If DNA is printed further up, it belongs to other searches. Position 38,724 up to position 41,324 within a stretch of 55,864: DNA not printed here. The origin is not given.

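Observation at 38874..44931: TIR-STAND-TPR / SIR2 / double KaiC-like ATPase cassette: candidate undescribed NAD+-targeting anti-phage system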

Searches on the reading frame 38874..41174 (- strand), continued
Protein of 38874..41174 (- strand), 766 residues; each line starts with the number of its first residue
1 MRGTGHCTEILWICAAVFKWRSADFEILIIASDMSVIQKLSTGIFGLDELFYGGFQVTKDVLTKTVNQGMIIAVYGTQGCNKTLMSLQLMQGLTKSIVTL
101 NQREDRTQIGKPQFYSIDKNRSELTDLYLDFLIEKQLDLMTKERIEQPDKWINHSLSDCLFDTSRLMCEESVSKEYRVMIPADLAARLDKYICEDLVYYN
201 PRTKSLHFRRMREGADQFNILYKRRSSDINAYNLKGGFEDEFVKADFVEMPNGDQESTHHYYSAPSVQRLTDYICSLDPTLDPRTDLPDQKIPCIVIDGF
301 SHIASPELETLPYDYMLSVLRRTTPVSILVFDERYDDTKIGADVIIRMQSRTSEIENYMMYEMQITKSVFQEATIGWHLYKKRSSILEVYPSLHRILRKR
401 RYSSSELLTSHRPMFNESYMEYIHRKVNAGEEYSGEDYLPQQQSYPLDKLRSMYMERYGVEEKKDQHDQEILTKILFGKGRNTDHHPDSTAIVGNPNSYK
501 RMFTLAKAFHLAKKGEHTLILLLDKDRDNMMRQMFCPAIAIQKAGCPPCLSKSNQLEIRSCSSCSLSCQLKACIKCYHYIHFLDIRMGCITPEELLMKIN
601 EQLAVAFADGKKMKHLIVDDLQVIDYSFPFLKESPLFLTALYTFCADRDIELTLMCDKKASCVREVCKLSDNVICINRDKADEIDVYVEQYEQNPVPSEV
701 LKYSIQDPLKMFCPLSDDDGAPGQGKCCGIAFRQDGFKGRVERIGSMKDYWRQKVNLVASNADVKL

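Call 32: search_protein_families(library=padloc, proteins=[L012:10038-11351:+, L013:10101-11213:+, L014:10138-11151:+, L019:10044-11087:+, L018:10150-11301:+, L015:9984-11084:+, L013:11304-13595:+, L014:11185-13626:+, L008:3175-4542:+, L012:7896-10034:+], max_evalue=0.01)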
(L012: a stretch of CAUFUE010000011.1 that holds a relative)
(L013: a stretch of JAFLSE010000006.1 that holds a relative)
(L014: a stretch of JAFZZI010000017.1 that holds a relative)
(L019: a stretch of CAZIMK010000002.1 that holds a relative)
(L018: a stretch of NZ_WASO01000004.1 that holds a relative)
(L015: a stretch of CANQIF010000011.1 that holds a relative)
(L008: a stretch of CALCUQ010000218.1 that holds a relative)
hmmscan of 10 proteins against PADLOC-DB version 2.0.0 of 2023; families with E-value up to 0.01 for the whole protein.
L012:10038-11351:+ (437 aa): 0 families

L013:10101-11213:+ (370 aa): 0 families

L014:10138-11151:+ (337 aa): 0 families

L019:10044-11087:+ (347 aa): 1 family
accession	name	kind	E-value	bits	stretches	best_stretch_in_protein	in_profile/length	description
PDLC00715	Effector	-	0.004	14.4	1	43-76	164-197/315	4TM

L018:10150-11301:+ (383 aa): 0 families

L015:9984-11084:+ (366 aa): 0 families

L013:11304-13595:+ (763 aa): 0 families

L014:11185-13626:+ (813 aa): 1 family
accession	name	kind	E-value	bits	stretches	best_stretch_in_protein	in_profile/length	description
PDLC00305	PtuA1|PtuA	-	0.00035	18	1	28-70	22-65/392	AAA ATPase domain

L008:3175-4542:+ (455 aa): 13 families
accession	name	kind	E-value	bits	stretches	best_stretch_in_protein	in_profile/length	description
PDLC00407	ThsA1|ThsA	-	1.6e-15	54.8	1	168-447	9-267/478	STALD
PDLC03856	LmuA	-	8.2e-15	52.9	1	184-386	20-215/433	-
PDLC04167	Dsr1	-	3.9e-12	42.7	1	181-389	23-225/1248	-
PDLC04968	PDC-S25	-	1.3e-11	42.3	1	178-399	23-253/517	-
PDLC00409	ThsA1|ThsA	-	5.8e-10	36.9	1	169-389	11-210/242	STALD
PDLC02183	Dsr1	-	1.7e-09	34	1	168-387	10-229/1275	-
PDLC04092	SIR2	-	1.4e-07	29.2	1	172-300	11-135/318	-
PDLC05061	PDC-S65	-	1.5e-06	25.8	1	177-323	29-179/592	-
PDLC04087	SIR2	-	7.5e-06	23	1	172-304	10-153/343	-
PDLC04082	SIR2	-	7.7e-05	19.7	0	252-301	102-146/345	-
PDLC00412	ThsA1|ThsA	-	0.00061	17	1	369-449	23-105/314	STALD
PDLC02419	Aga_SIR2-PNTD1-PNTD2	-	0.0014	15.4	0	248-309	90-146/558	Class I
PDLC04093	SIR2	-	0.0016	15.5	0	247-305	111-173/395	-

L012:7896-10034:+ (712 aa): 0 families
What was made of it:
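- A ThsA/LmuA-like SIR2 (L008, call 32).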

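Call 33: predict_structure(alignment_id=A1)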
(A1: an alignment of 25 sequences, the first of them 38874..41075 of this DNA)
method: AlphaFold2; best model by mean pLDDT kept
length: 733 residues; sequences in the alignment: 25
mean_pLDDT: 72.9   pTM: 0.69
mean pLDDT of the five models: 72.9, 71.7, 71.5, 70.9, 66.6
residues with pLDDT >= 90: 105; 70-90: 374; 50-70: 141; < 50: 113
segments of 3 or more residues with pLDDT < 50: 138-141, 220-229, 360-372, 426-436, 447-452, 511-513, 519-534, 660-664, 682-697, 701-705, 718-733
pLDDT, mean of each block of 10 residues (from residue 1): 80 83 82 80 91 95 87 79 90 92 83 65 79 64 64 83 86 79 76 85 68 75 37 82 75 63 92 89 91 94 89 87 71 82 78 70 35 64 75 74 73 70 50 47 52 71 79 84 88 76 60 49 41 54 84 68 81 84 90 77 84 88 87 83 77 68 56 68 44 46 52 53 39 28
secondary structure, 60 per line:
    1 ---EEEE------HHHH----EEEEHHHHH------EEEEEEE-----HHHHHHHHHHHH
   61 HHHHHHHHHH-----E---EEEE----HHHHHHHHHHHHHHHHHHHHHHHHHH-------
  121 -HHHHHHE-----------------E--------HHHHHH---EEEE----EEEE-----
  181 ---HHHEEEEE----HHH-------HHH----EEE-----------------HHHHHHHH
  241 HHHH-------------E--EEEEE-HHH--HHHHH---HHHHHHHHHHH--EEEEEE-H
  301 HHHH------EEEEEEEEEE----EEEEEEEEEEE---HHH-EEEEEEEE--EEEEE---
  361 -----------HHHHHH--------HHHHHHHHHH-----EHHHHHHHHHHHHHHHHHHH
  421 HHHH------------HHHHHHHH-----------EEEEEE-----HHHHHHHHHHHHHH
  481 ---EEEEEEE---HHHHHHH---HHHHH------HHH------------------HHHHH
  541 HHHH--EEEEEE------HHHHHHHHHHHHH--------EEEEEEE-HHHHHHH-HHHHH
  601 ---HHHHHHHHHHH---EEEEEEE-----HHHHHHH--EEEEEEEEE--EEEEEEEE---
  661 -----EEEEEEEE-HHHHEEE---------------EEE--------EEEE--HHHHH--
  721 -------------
elements in order (helices of 4 or more, strands of 3 or more residues): E4-7 H14-17 E22-25 H26-30 E37-43 H49-70 E80-83 H88-113 H122-127 H155-160 E164-167 E172-175 E187-191 E213-215 H233-244 E261-265 H272-276 H280-290 E293-298 H300-304 E311-320 E325-335 E343-350 E353-357 H372-377 H386-395 H402-424 H437-444 E456-461 H467-480 E484-490 H494-500 H504-508 H536-544 E547-552 H559-571 E580-586 H588-594 H596-600 H604-614 E618-624 H630-636 E639-647 E650-657 E666-673 H675-678 E679-681 E697-699 E708-711 H714-718
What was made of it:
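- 39408..39569 (-): Cys cluster inserted in domain 2 (C503-P, C540-xx-C543, C556); possible zinc-binding module. AF2 confidence is low for residues 511-534 (call 33).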

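Call 37: fold_search(model_id=the predicted structure, library=pdb)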
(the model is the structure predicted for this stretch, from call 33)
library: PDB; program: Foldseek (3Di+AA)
matches with E <= 10: 1595; with E <= 0.001: 558
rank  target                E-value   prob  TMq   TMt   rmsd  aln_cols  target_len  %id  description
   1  8fwi_A                1.1e-16  1.00  0.40  0.51   9.8       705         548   13  Structure of dodecameric KaiC-RS-S413E/S414E solved by cryo-EM (released 2023-03-22)
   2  7s65_B                1.0e-15  1.00  0.42  0.61   9.9       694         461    9  Compressed conformation of nighttime state KaiC (released 2021-09-22)
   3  8db3_B                1.6e-15  1.00  0.41  0.64   9.1       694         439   12  Crystal structure of KaiC with truncated C-terminal coiled-coil domain (released 2023-03-22)
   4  8db3_C                1.7e-15  1.00  0.41  0.63   9.2       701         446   12  Crystal structure of KaiC with truncated C-terminal coiled-coil domain (released 2023-03-22)
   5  8fwj_A                2.2e-15  1.00  0.41  0.52  11.6       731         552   11  Structure of dodecameric KaiC-RS-S413E/S414E complexed with KaiB-RS solved by cryo-EM (released 2023-03-22)
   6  8db3_A                5.5e-15  1.00  0.38  0.60  11.3       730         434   12  Crystal structure of KaiC with truncated C-terminal coiled-coil domain (released 2023-03-22)
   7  8zn5_A                1.6e-14  1.00  0.42  0.65   8.9       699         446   11  Crystal Structure of Designed Clock Protein KaiC (released 2025-04-16)
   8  7s66_A                1.6e-14  1.00  0.44  0.63  10.8       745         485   10  Extended conformation of nighttime state KaiC (released 2021-09-22)
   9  8zn6_I                1.6e-14  1.00  0.41  0.61  11.4       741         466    9  Crystal Structure of Designed Clock Protein KaiC (released 2025-04-16)
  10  8dba_F                1.8e-14  1.00  0.41  0.57   9.8       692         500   12  Crystal structure of dodecameric KaiC (released 2023-03-22)
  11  8zn5_I                1.8e-14  1.00  0.41  0.62   8.6       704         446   11  Crystal Structure of Designed Clock Protein KaiC (released 2025-04-16)
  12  8dba_B                1.9e-14  1.00  0.40  0.56   9.6       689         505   13  Crystal structure of dodecameric KaiC (released 2023-03-22)
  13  7s67_A                2.3e-14  1.00  0.43  0.61  10.8       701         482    9  Extended conformation of daytime state KaiC (released 2021-09-22)
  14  8dba_G                2.4e-14  1.00  0.39  0.53  10.0       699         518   13  Crystal structure of dodecameric KaiC (released 2023-03-22)
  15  9ofh_A                2.7e-14  1.00  0.40  0.60   8.8       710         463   10  Extended conformation of dusk state KaiC (released 2025-05-14)
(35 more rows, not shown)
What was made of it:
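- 38874..41075 (-): Double KaiC-like (RecA-superfamily) protein, 733 aa; predicted ring-forming sensor or scaffold partner of the SIR2. Foldseek: all 50 top hits are full-length KaiC (call 37).
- On SIR2-HerA: All 50 top Foldseek hits are KaiC (call 37).
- On KaiC family (PF06745; clock-type): Foldseek alignments span about 700 columns of full-length KaiC (call 37).
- Closest known: KaiC circadian clock ATPase and KaiC-like proteins. Same: The overall two-domain RecA-like architecture (call 37).
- Checked: Its AlphaFold model (pLDDT 72.9, pTM 0.69, call 33) matches full-length two-domain KaiC structures in all 50 top Foldseek hits (best E 1e-16, about 700 aligned columns, call 37).
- Two-domain KaiC (call 37).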

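Call 43: find_encoding_contigs(protein=P0047, flank=9000, max_places=2)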
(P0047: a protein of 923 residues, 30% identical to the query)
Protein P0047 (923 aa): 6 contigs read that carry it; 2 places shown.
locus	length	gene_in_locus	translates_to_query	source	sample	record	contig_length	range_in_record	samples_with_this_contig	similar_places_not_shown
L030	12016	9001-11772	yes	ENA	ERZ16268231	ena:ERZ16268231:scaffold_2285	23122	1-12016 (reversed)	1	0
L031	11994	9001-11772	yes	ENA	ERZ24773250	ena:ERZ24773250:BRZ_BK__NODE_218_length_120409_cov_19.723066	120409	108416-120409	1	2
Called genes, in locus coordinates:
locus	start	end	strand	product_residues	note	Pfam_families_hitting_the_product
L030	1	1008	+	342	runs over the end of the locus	PF00535:Glycos_transf_2, PF13641:Glyco_tranf_2_3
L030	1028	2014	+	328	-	PF00535:Glycos_transf_2, PF10111:Glyco_tranf_2_2, PF13641:Glyco_tranf_2_3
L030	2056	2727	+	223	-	-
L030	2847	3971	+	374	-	PF00534:Glycos_transf_1, PF13692:Glyco_trans_1_4, PF20706:GT4-conflict (weak)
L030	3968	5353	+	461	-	-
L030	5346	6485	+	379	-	PF13439:Glyco_transf_4, PF13579:Glyco_trans_4_4, PF20706:GT4-conflict, PF00534:Glycos_transf_1, PF13692:Glyco_trans_1_4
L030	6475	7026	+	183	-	PF00132:Hexapep (faint)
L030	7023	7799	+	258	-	PF00535:Glycos_transf_2, PF10111:Glyco_tranf_2_2, PF13641:Glyco_tranf_2_3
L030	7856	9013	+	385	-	PF13289:SIR2_2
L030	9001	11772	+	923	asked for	-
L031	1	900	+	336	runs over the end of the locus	PF13524:Glyco_trans_1_2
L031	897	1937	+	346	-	PF00534:Glycos_transf_1, PF13692:Glyco_trans_1_4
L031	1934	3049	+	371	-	PF13439:Glyco_transf_4 (weak), PF13579:Glyco_trans_4_4 (weak)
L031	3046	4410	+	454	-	-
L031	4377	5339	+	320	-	PF00534:Glycos_transf_1, PF13692:Glyco_trans_1_4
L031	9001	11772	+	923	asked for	-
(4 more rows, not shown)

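Call 44: find_encoding_contigs(protein=P0030, flank=9000, max_places=2)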
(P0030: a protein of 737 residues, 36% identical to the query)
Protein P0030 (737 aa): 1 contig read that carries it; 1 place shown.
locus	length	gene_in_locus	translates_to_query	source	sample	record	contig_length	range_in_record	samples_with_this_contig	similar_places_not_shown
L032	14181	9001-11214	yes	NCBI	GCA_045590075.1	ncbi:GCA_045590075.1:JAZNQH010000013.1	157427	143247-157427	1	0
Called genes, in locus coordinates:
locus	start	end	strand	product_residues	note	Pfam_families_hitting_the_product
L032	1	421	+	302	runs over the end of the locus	PF13102:Phage_int_SAM_5, PF00589:Phage_integrase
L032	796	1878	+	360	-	-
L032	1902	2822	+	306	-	-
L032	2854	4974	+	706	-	-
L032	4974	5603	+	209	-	-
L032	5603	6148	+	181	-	PF13650:Asp_protease_2 (weak), PF13975:gag-asp_proteas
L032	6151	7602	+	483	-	PF28532:DUF8428 (weak)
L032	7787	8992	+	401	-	PF13289:SIR2_2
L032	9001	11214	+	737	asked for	PF06745:ATPase (faint)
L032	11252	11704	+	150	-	-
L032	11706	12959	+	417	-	PF00375:SDF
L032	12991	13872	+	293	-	-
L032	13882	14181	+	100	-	?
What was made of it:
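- An integrase (L032, call 44).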

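Call 45: find_encoding_contigs(protein=P0007, flank=9000, max_places=2)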
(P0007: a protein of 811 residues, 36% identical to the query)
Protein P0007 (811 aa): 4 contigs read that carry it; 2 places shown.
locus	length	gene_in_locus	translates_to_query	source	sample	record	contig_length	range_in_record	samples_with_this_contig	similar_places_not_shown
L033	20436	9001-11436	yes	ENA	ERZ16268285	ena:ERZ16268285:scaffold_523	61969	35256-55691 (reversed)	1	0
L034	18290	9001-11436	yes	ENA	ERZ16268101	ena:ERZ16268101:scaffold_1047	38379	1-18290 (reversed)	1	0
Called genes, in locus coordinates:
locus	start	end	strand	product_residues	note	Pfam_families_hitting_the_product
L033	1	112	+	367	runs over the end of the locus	PF13439:Glyco_transf_4, PF13477:Glyco_trans_4_2 (weak), PF13579:Glyco_trans_4_4, PF00534:Glycos_transf_1, PF13692:Glyco_trans_1_4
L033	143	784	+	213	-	-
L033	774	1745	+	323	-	-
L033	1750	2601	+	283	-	PF01522:Polysacc_deac_1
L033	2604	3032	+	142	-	PF25087:GMPPB_C (faint), PF25084:LbH_EIF2B (faint), PF00132:Hexapep (weak)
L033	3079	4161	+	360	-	PF00534:Glycos_transf_1, PF13692:Glyco_trans_1_4, PF13524:Glyco_trans_1_2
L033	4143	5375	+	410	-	PF07470:Glyco_hydro_88 (faint)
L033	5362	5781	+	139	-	PF00132:Hexapep, PF14602:Hexapep_2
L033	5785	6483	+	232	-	PF03808:Glyco_tran_WecG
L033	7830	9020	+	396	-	PF13289:SIR2_2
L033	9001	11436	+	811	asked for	-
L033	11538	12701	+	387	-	PF02350:Epimerase_2, PF13439:Glyco_transf_4 (faint), PF13579:Glyco_trans_4_4 (weak)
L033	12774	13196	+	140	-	-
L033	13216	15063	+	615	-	PF13522:GATase_6, PF13537:GATase_7, PF01380:SIS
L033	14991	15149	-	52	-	-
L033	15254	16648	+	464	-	PF13304:AAA_21, PF13175:AAA_15 (weak), PF13304:AAA_21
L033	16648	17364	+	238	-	PF13707:RloB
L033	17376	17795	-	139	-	-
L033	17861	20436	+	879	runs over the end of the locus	PF07675:Cleaved_Adhesin, PF18962:Por_Secre_tail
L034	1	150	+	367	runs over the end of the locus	PF13439:Glyco_transf_4, PF13477:Glyco_trans_4_2 (weak), PF13579:Glyco_trans_4_4, PF00534:Glycos_transf_1, PF13692:Glyco_trans_1_4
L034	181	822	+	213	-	-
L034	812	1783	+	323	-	-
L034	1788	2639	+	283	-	PF01522:Polysacc_deac_1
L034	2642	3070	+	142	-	PF25087:GMPPB_C (faint), PF25084:LbH_EIF2B (faint), PF00132:Hexapep (weak)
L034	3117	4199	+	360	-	PF00534:Glycos_transf_1, PF13692:Glyco_trans_1_4, PF13524:Glyco_trans_1_2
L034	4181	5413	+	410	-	PF07470:Glyco_hydro_88 (faint)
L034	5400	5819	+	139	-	PF00132:Hexapep, PF14602:Hexapep_2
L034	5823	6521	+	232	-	PF03808:Glyco_tran_WecG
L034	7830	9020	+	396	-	PF13289:SIR2_2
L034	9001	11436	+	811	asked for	-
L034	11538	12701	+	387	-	PF02350:Epimerase_2, PF13439:Glyco_transf_4 (faint), PF13579:Glyco_trans_4_4 (weak)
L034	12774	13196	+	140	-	-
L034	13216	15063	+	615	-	PF13522:GATase_6, PF13537:GATase_7, PF01380:SIS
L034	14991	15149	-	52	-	-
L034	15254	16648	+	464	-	PF13304:AAA_21, PF13175:AAA_15 (weak), PF13304:AAA_21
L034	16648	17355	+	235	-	PF13707:RloB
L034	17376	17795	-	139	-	-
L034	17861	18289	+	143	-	?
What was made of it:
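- AAA_21 plus RloB (L033, call 45).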

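Call 50: search_protein_families(library=padloc, alignment_id=A3, max_evalue=0.00001)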
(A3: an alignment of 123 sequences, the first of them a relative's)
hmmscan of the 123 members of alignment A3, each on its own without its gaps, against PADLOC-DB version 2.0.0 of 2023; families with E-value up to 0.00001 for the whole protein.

A. member 1, L007:3647-4012:- (121 aa): 0 families

B. families by the number of members that match (of 123 scanned): 175 families (the first 25 are shown)
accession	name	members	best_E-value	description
PDLC04134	mad2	2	4.7e-35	mads_2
PDLC04789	PDC-S01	2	3.8e-17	-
PDLC03022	MTase_I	1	0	Type I methyltransferase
PDLC04871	PDC-S05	1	5.6e-218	-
PDLC03020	MTase_I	1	3.5e-179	Type I methyltransferase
PDLC03027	MTase_I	1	2.6e-136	Type I methyltransferase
PDLC04851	PDC-S05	1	7.7e-133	-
PDLC04868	PDC-S05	1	1.1e-129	-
PDLC04853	PDC-S05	1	2.8e-126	-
PDLC04852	PDC-S05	1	2.1e-117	-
PDLC04843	PDC-S05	1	4.1e-104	-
PDLC04864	PDC-S05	1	5.7e-94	-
PDLC03031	MTase_I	1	1.2e-93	Type I methyltransferase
PDLC03032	MTase_I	1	5.5e-90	Type I methyltransferase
PDLC04870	PDC-S05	1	2.6e-76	-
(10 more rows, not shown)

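Call 51: search_protein_families(library=pfam, alignment_id=A3, max_evalue=0.00001)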
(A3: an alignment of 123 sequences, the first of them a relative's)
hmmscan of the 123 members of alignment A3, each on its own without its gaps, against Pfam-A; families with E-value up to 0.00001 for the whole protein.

A. member 1, L007:3647-4012:- (121 aa): 0 families

B. families by the number of members that match (of 123 scanned): 166 families (the first 25 are shown)
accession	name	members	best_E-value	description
PF08281.18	Sigma70_r4_2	3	1.2e-14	Sigma-70, region 4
PF04545.22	Sigma70_r4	3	1.2e-10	Sigma-70, region 4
PF14559.12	TPR_19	3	8.3e-07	Tetratricopeptide repeat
PF13306.12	LRR_5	2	2.9e-44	BspA type Leucine rich repeat region (6 copies)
PF00072.30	Response_reg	2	2.2e-20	Response regulator receiver domain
PF04542.20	Sigma70_r2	2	4.5e-15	Sigma-70 region 2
PF04773.18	FecR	2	3e-14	FecR protein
PF13620.12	CarboxypepD_reg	2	2.5e-13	Carboxypeptidase regulatory-like domain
PF01381.28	HTH_3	2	3e-12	Helix-turn-helix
PF02368.24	Big_2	2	3.1e-11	Bacterial Ig-like domain (group 2)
PF02357.24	NusG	2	7.2e-11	Transcription termination factor nusG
PF00440.29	TetR_N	2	1e-09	Bacterial regulatory proteins, tetR family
PF00515.34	TPR_1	2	1.3e-09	Tetratricopeptide repeat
PF22007.2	DUF6930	2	4.2e-09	Domain of unknown function (DUF6930)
PF13432.12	TPR_16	2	8.7e-09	Tetratricopeptide repeat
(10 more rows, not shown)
